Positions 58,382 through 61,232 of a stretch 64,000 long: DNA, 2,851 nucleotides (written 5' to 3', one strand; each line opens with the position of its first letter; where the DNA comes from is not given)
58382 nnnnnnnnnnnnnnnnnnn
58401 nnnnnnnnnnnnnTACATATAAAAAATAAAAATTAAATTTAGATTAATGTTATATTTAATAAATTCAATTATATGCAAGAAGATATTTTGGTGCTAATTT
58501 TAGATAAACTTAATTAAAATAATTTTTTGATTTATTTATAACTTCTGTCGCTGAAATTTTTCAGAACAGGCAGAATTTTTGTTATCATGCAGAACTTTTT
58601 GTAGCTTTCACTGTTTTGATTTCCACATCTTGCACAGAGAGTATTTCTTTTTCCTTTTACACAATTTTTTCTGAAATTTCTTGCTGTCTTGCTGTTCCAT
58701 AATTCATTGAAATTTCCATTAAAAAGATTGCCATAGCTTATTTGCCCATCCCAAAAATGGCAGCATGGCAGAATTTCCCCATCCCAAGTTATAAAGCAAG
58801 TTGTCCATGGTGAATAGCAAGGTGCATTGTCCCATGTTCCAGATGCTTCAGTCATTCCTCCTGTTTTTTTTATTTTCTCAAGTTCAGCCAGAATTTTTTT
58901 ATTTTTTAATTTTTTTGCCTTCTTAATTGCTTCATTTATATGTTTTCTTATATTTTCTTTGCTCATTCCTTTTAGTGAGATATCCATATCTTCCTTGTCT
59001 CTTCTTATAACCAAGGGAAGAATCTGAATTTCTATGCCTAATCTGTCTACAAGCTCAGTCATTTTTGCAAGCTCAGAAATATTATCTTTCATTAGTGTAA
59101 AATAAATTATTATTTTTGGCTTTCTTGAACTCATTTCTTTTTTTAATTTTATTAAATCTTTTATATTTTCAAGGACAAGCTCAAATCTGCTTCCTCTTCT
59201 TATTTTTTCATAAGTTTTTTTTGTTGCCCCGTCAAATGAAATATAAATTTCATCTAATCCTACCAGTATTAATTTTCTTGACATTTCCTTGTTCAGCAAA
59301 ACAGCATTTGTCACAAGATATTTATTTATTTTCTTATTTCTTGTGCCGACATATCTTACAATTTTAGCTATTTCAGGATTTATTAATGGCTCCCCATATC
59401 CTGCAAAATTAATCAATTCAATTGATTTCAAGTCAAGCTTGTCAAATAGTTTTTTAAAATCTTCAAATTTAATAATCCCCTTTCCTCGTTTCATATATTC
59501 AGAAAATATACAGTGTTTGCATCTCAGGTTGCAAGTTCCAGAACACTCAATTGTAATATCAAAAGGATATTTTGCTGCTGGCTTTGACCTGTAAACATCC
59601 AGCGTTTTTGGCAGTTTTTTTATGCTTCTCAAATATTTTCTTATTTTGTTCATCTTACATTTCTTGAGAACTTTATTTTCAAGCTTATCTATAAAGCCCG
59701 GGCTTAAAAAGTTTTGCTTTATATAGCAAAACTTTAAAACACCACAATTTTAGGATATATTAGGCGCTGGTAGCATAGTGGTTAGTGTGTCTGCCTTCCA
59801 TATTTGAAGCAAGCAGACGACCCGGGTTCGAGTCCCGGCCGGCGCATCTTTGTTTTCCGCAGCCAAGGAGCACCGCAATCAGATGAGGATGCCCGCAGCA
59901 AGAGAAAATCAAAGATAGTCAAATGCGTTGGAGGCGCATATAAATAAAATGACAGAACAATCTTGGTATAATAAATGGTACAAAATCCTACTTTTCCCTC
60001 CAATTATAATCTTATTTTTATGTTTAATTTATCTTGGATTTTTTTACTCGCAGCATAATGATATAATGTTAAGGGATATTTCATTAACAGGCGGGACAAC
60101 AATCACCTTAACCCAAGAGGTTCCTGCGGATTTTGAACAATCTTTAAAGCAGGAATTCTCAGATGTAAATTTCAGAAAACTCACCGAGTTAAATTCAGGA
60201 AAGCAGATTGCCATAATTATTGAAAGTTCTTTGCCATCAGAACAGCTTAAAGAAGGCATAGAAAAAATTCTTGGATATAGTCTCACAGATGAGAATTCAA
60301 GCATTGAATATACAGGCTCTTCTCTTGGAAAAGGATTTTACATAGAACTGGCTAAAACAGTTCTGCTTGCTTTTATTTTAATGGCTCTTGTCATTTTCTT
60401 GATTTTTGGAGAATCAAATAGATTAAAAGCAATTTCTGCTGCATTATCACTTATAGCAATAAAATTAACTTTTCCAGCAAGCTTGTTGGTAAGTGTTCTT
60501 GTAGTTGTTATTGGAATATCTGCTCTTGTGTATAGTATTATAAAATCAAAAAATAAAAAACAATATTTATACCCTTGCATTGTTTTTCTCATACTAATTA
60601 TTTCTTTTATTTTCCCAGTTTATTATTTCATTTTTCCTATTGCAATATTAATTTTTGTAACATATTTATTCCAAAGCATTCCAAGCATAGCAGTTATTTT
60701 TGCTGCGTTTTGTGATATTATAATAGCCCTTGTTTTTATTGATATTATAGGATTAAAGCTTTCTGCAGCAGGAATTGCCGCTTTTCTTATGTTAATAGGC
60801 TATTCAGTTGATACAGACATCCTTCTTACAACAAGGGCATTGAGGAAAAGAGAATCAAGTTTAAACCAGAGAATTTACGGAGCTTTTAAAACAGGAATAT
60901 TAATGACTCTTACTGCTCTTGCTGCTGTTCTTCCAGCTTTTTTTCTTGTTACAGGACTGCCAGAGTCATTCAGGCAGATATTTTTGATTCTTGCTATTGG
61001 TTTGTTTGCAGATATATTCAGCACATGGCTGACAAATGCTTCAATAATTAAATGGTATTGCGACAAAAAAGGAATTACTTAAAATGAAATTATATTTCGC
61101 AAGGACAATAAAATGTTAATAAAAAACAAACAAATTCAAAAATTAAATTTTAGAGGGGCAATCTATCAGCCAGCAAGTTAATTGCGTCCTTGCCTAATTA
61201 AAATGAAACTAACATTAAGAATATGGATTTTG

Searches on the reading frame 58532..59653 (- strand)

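Call 40: search_protein_families(library=pfam, proteins=[window:58532-59653:-], max_evalue=0.01)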
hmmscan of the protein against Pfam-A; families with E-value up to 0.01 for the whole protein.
window:58532-59653:- (373 aa): 4 families
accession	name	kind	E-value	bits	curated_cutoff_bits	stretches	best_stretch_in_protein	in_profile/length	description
PF04055.27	Radical_SAM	-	3.1e-19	70.2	29.5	1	36-173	2-142/166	Radical SAM superfamily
PF13186.11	SPASM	-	5.1e-14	52.7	21.5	1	279-343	1-66/67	Iron-sulfur cluster-binding domain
PF13353.11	Fer4_12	-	5.8e-05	23.8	22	1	40-152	14-125/137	4Fe-4S single cluster domain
PF05178.17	Kri1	-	0.0042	18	25.2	0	232-269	3-40/102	KRI1-like family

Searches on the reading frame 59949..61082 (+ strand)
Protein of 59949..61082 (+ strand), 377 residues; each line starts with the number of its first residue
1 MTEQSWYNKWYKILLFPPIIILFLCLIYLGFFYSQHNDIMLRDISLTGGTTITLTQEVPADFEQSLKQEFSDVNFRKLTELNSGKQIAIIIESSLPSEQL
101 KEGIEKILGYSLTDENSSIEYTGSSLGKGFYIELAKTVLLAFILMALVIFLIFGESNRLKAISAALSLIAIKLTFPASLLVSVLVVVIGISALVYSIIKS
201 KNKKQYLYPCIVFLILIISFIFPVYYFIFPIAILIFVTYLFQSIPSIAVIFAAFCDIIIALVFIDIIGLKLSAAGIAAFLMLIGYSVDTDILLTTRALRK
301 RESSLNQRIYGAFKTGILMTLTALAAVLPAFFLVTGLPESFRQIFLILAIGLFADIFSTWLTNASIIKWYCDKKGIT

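Call 40: search_protein_families(library=pfam, proteins=[window:59949-61082:+], max_evalue=0.01)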
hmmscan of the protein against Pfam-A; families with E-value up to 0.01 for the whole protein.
window:59949-61082:+ (377 aa): 1 family
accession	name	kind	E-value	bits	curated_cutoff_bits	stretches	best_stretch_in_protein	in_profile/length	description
PF02355.23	SecD_SecF_C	-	9.9e-22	77.7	20.5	1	228-371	39-187/189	Protein export membrane protein SecD/SecF, C-terminal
